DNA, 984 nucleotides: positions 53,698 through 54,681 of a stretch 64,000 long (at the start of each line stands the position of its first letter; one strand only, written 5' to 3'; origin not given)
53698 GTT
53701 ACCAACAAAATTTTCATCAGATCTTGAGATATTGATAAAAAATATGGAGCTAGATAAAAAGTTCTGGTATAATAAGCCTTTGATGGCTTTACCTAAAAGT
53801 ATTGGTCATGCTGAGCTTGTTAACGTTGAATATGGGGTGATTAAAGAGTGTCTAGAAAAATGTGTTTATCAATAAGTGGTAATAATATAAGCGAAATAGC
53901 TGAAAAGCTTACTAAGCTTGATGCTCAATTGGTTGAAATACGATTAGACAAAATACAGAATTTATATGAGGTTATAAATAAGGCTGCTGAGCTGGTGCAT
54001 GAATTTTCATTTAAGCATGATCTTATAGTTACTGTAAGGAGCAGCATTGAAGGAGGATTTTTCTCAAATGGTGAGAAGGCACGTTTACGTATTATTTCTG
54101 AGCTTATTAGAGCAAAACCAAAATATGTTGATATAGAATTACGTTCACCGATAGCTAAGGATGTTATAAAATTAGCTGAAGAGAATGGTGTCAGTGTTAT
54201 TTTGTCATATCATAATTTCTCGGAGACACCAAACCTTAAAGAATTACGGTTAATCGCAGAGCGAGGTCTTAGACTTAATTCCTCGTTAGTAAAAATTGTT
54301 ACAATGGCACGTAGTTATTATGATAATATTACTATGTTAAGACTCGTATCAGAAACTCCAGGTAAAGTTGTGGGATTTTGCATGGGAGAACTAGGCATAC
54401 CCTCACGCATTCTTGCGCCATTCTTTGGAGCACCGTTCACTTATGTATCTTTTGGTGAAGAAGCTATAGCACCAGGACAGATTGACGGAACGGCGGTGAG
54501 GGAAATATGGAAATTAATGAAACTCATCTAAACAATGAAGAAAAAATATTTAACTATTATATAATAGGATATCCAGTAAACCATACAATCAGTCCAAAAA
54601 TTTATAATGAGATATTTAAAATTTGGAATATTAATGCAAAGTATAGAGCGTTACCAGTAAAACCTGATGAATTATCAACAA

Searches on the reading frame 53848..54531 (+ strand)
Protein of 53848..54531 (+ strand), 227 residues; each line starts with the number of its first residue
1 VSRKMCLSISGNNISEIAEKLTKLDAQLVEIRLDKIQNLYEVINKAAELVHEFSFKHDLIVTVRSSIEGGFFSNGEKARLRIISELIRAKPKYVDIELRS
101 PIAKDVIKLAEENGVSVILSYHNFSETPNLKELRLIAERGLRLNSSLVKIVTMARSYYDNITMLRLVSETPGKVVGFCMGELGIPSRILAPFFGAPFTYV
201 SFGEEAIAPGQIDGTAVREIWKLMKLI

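Call 62: search_protein_families(library=pfam, proteins=[window:53848-54531:+], max_evalue=0.001)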
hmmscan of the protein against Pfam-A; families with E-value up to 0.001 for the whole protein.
window:53848-54531:+ (227 aa): 1 family
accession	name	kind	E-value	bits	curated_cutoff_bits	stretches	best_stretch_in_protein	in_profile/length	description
PF01487.21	DHquinase_I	-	1.5e-49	169.6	22.2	1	6-220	1-229/230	Type I 3-dehydroquinase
